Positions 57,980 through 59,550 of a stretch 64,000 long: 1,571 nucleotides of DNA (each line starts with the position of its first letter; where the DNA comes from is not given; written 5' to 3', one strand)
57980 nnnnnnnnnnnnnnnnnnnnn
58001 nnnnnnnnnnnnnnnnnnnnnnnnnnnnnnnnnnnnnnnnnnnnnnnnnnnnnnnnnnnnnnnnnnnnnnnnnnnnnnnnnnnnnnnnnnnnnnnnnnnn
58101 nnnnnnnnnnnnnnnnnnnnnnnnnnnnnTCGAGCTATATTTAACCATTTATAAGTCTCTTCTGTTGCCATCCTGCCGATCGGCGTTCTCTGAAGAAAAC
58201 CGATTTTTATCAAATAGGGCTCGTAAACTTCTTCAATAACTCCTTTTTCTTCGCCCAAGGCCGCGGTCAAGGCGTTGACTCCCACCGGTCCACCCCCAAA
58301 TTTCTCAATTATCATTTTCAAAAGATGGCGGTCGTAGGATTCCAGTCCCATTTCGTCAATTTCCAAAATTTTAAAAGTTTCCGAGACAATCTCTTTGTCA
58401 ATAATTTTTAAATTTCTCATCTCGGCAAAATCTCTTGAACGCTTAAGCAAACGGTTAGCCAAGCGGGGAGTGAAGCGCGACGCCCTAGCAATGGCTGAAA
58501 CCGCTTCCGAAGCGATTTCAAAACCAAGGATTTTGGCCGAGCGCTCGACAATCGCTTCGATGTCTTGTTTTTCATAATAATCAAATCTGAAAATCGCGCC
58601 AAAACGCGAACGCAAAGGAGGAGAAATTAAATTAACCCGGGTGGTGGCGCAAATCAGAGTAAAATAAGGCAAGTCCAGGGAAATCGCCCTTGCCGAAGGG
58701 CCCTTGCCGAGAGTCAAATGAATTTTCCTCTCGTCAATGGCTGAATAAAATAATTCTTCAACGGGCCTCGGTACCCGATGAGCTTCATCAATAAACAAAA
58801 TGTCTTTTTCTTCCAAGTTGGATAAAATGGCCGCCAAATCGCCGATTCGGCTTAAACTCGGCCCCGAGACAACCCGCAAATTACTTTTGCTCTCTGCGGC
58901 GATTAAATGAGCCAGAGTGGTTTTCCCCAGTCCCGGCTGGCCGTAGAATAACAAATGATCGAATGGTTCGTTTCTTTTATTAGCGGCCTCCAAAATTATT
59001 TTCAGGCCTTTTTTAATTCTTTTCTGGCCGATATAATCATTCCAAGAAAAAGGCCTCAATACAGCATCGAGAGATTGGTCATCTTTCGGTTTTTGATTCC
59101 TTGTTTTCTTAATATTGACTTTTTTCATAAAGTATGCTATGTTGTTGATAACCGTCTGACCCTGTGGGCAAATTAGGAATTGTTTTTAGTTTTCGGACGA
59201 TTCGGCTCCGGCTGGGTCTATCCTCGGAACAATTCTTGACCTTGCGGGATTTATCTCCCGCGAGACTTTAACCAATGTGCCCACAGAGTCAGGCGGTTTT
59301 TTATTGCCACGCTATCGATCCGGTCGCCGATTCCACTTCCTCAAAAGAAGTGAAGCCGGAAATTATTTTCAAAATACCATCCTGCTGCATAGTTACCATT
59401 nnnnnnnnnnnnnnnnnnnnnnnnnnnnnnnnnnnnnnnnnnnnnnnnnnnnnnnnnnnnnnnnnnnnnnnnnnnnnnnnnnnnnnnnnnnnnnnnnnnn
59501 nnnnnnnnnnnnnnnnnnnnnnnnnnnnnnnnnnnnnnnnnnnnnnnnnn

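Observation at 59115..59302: Promoter-to-terminator delimited ~150-nt structured sRNA candidate, antisense-oriented between pilB and ruvB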

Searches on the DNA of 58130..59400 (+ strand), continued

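Call 55: search_with_rna_model(model_id=R1, sources=[L099, L100, L101, L102, L103, L104, L105, L106, L107, L108, L109, L110, L111, L112, L113, L114, L115, L116, L117, L118, L119, L120, L121, L122, L123, L124, L125, L126, L127, L128, L129], max_evalue=1e-8)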
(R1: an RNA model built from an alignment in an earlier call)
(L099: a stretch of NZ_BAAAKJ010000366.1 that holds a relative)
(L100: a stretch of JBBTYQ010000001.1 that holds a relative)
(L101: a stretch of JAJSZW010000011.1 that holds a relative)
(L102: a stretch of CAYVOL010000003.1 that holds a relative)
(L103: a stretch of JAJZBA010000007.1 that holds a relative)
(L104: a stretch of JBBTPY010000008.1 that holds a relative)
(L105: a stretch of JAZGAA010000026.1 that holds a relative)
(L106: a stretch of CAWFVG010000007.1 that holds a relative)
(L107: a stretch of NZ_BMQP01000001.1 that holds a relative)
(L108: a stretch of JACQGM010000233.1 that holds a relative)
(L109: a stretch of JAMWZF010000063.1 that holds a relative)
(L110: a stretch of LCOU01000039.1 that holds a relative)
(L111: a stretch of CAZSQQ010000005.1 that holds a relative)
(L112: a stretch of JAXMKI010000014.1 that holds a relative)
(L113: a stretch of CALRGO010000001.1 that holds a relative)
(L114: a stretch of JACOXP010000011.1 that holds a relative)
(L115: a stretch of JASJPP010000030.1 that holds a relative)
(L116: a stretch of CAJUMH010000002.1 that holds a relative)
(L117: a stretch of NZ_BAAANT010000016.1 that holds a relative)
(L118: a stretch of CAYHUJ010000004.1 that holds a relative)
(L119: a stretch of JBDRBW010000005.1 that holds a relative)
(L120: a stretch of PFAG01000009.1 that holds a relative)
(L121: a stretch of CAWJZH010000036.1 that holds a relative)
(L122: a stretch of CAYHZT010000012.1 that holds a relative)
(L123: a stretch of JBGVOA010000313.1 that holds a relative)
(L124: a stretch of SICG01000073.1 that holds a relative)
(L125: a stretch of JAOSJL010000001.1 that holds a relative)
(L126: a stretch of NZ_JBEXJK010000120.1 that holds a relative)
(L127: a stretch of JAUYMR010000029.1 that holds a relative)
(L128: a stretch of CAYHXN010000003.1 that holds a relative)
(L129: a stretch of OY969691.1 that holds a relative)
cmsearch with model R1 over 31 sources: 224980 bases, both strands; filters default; matches with E-value up to 1e-8: 17.
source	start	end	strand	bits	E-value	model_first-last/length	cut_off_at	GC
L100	1411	1554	-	140.3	1.1e-38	1-141/141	no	0.45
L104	2229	2369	-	123.6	8.9e-34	1-141/141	no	0.41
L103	2415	2558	-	123.1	1.3e-33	1-141/141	no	0.4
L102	33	178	+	106.3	1.1e-28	1-141/141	no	0.38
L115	940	1087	+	100.3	6.4e-27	1-141/141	no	0.47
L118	3516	3678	+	96.5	8.7e-26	1-141/141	no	0.42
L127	1329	1493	+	83.9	4.6e-22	1-141/141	no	0.41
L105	6434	6572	-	83.6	5.5e-22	1-141/141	no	0.42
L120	5240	5373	-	83.3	6.7e-22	1-141/141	no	0.47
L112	4667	4808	+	81.3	2.7e-21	1-141/141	no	0.5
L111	4770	4925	+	81.1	3e-21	1-141/141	no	0.56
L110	3495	3658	+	75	1.9e-19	1-141/141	no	0.38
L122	5887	6050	-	74.5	2.7e-19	1-141/141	no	0.37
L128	5063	5221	-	73.5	5.5e-19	1-141/141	no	0.38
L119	1450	1604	+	65.5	1.2e-16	1-141/141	no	0.4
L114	2404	2568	+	65.4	1.3e-16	1-141/141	no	0.47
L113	2937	3106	-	60.9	2.8e-15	1-141/141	no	0.47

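Call 63: search_with_rna_model(model_id=R1, sources=[L130, L131, L132, L133, L134, L135, L136, L137, L138, L139, L140, L141, L142, L143, L144, L145, L146, L147, L148, L149, L150, L151, L152, L153, L154, L155, L156, L157, L158, L159, L160, L161, L162, L163, L164, L165, L166, L167, L168, L169, L170, L171, L172, L173, L174, L175, L176, L177, L178, L179, L180, L181, L182, L183, L184, L185, L186, L187, L188, L189, L190, L191, L192, L193, L194, L195, L196, L197, L198, L199, L200, L201, L202, L203, L204, L205, L206, L207, L208, L209, L210, L211, L212, L213, L214, L215, L216, L217, L218, L219, L220, L221, L222, L223, L224, L225, L226, L227, L228, L229], max_evalue=0.001)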
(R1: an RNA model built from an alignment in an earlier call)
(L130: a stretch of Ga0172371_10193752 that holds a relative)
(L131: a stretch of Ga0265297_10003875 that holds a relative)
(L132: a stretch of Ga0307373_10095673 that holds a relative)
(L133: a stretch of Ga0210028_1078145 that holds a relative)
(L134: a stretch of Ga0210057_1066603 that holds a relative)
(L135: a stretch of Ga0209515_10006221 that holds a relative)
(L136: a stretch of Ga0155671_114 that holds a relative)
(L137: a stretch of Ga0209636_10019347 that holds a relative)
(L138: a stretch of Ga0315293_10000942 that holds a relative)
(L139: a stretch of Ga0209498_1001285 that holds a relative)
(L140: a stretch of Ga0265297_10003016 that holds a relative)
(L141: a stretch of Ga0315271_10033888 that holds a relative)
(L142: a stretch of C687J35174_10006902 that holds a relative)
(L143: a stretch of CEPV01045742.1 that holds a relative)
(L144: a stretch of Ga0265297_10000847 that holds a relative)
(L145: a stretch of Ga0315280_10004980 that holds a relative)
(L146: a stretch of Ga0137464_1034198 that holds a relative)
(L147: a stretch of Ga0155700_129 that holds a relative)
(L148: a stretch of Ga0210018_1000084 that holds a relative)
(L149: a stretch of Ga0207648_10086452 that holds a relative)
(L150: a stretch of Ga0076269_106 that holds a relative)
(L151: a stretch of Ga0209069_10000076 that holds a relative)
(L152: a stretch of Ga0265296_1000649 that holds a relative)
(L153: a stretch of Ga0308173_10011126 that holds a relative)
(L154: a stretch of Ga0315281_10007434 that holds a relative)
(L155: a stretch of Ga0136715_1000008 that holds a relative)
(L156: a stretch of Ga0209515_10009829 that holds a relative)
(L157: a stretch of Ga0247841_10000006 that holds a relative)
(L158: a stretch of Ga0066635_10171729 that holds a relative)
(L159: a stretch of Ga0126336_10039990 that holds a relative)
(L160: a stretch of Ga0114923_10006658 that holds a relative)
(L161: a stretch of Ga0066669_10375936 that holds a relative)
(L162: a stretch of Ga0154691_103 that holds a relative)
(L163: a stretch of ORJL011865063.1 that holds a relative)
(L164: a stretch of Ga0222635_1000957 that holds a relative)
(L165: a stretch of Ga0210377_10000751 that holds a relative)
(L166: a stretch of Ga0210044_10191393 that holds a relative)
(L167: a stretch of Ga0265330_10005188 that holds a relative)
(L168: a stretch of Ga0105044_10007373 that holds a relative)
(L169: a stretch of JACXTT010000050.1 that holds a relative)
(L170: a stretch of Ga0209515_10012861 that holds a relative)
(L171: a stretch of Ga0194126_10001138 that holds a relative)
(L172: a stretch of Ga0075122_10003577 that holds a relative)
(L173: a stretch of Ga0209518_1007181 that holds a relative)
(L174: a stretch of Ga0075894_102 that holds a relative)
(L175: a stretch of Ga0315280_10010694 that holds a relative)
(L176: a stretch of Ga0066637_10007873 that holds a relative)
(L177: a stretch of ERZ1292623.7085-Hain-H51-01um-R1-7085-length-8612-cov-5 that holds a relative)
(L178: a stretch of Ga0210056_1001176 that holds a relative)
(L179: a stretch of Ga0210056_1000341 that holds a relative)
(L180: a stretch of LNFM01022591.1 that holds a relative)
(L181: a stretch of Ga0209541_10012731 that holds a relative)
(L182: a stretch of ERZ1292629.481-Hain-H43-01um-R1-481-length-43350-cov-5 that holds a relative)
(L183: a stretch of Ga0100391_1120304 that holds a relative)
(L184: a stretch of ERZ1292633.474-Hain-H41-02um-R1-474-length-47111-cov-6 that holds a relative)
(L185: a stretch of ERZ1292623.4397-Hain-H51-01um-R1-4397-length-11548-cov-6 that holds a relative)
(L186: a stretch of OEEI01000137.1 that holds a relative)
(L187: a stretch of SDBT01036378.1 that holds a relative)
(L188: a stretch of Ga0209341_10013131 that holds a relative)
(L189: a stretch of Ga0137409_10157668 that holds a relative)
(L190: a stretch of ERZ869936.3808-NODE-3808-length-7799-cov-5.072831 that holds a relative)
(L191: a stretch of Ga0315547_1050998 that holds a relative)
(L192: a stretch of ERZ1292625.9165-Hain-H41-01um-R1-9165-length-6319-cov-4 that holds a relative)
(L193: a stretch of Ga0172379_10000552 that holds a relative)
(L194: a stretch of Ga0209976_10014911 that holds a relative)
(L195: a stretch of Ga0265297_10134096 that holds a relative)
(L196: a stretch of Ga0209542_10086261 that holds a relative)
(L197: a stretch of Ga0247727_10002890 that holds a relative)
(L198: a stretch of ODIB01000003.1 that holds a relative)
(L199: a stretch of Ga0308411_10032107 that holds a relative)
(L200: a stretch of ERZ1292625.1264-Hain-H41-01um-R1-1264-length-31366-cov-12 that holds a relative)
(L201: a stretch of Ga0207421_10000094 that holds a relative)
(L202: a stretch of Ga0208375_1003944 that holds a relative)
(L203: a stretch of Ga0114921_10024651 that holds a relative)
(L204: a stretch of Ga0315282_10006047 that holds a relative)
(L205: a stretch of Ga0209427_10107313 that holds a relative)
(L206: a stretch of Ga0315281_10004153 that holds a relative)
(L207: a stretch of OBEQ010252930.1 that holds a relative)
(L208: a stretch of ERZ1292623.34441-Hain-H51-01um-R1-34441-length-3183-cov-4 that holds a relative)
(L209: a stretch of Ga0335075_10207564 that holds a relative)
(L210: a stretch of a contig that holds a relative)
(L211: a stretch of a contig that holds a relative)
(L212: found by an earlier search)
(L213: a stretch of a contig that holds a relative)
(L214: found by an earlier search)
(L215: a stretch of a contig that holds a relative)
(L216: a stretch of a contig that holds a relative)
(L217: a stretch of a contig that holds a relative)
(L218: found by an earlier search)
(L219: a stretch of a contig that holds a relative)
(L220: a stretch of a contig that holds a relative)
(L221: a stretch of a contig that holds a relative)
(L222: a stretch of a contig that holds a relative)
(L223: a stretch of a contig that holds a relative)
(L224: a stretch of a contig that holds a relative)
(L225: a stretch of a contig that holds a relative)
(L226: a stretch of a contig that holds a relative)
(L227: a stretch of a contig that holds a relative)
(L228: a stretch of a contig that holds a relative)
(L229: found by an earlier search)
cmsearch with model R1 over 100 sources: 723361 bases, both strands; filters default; matches with E-value up to 0.001: 86.
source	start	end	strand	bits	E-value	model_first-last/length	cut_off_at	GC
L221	5545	5690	-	137.3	2.6e-37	1-141/141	no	0.45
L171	8489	8647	+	106.3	3.6e-28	1-141/141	no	0.44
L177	7632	7762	+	87.6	1.2e-22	1-141/141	no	0.48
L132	1653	1793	+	85.6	4.5e-22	1-141/141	no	0.47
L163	647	809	+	85.2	5.9e-22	1-141/141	no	0.4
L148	595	726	+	84.6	8.9e-22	1-141/141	no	0.47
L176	798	927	-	82.7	3.3e-21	1-141/141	no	0.57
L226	205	334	+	82.7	3.3e-21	1-141/141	no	0.57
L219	10018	10147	-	81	1e-20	1-141/141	no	0.55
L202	3924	4088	+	79.9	2.2e-20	1-141/141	no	0.37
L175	4666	4796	+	79.6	2.6e-20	1-141/141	no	0.58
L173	5335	5475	+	79.3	3.3e-20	1-141/141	no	0.53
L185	548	704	+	78.9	4.4e-20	1-141/141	no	0.52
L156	3935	4090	-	77.8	9.4e-20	1-141/141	no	0.51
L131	13217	13347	-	77.4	1.2e-19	1-141/141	no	0.47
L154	5924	6077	+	76.8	1.8e-19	1-141/141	no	0.5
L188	2081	2244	+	75.9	3.3e-19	1-141/141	no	0.51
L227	5461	5624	+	75.9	3.3e-19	1-141/141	no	0.51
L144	1836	1973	-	75.8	3.5e-19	1-141/141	no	0.42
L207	5884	6043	+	75.2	5.3e-19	1-141/141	no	0.4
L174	6829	6992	+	75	6e-19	1-141/141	no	0.38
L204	4064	4194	-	75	6.2e-19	1-141/141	no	0.52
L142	9755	9892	-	74.8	7.2e-19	1-141/141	no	0.59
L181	10397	10534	+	74.8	7.2e-19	1-141/141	no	0.59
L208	467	630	-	74.5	8.7e-19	1-141/141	no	0.37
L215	962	1126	+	74.3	9.7e-19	1-141/141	no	0.45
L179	3753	3880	+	74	1.2e-18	1-141/141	no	0.49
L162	196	319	+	74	1.2e-18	1-141/141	no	0.46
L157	4552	4684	+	73.6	1.6e-18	1-141/141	no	0.47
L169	9378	9536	-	72.2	4.1e-18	1-141/141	no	0.45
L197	1993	2157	-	71.1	8.6e-18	1-141/141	no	0.4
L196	3314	3476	+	70.9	1e-17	1-141/141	no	0.43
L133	199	328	+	70.6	1.3e-17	1-141/141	no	0.55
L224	714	879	+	70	1.8e-17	1-141/141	no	0.54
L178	1165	1292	-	69.7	2.2e-17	1-141/141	no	0.48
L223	176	309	+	69.2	3.2e-17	1-141/141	no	0.48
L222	275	405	-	68.7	4.4e-17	1-141/141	no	0.51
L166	586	713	+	68.1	6.9e-17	1-141/141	no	0.49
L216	4710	4838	+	67.6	9.6e-17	1-141/141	no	0.44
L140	6954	7085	-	67.3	1.1e-16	1-141/141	no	0.51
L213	5596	5754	+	67.1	1.3e-16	1-141/141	no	0.49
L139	6569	6701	-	66.6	1.9e-16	1-141/141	no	0.46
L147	12109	12267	-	66.5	2e-16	1-141/141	no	0.55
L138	1705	1835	+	65.8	3.2e-16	1-141/141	no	0.5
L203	196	326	+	65.6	3.7e-16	1-141/141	no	0.45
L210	5822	5945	+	65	5.3e-16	1-141/141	no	0.51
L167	5228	5364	+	64.3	9e-16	1-141/141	no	0.46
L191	83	210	-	62.8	2.5e-15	1-141/141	no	0.48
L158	227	354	-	58.6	4.2e-14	1-141/141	no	0.56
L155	36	165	-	58.3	5.4e-14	1-141/141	no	0.41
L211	1437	1520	+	57.6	8.5e-14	1-88/141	3'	0.5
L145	11085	11218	+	57.1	1.2e-13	1-141/141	no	0.49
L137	929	1062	-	56.3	2.1e-13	1-141/141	no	0.54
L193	951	1099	+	55.7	3e-13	5-133/141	no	0.46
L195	1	116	+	54.4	7.5e-13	16-141/141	5'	0.45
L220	5274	5411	-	53.7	1.2e-12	1-141/141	no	0.44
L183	1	116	-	49.6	1.9e-11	1-125/141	3'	0.52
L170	1697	1813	-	49.5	2e-11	1-141/141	no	0.53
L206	4905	5046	-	49.4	2.2e-11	1-141/141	no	0.45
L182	7532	7698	-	43.9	9.1e-10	1-141/141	no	0.46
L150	868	1033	+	42.9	1.8e-09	1-141/141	no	0.45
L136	2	122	-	42.7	2.1e-09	7-131/141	no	0.45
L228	2858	2931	+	39.7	1.6e-08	27-107/141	no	0.41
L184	9680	9773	-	39.3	2.2e-08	25-117/141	no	0.51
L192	2880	3017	-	39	2.6e-08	1-141/141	no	0.38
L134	11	129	-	38.6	3.4e-08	1-141/141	no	0.41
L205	591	727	+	37.2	8.5e-08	1-141/141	no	0.41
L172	8071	8160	+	37.2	9e-08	27-113/141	no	0.38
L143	5276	5358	-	36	1.9e-07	27-108/141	no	0.42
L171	8485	8643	-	35.8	2.2e-07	1-141/141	no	0.45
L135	9680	9813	+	35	4e-07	1-141/141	no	0.41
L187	4327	4465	+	35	4e-07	1-141/141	no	0.42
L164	6906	6988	-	32.7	1.8e-06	27-108/141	no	0.41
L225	5649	5731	-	32.7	1.8e-06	27-108/141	no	0.41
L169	9382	9540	+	31.5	4.2e-06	1-141/141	no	0.45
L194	532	668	+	31.4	4.5e-06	1-141/141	no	0.42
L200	6107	6277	+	30.9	6.3e-06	1-141/141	no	0.53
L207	5880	6039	-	30.5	8.2e-06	1-141/141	no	0.4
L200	6103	6235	-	29.9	1.2e-05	1-141/141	no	0.53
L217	10684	10772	+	29.1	2.1e-05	1-97/141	3'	0.52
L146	1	103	-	28.1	4.3e-05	1-104/141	3'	0.52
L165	5347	5448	+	27.5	6.5e-05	19-119/141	no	0.47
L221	5549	5694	+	26.2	0.00015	1-141/141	no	0.45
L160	1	70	-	25.4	0.00026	1-77/141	3'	0.5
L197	1997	2161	+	24.2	0.00058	1-141/141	no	0.39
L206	4909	5076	+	24.1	0.00063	1-141/141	no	0.44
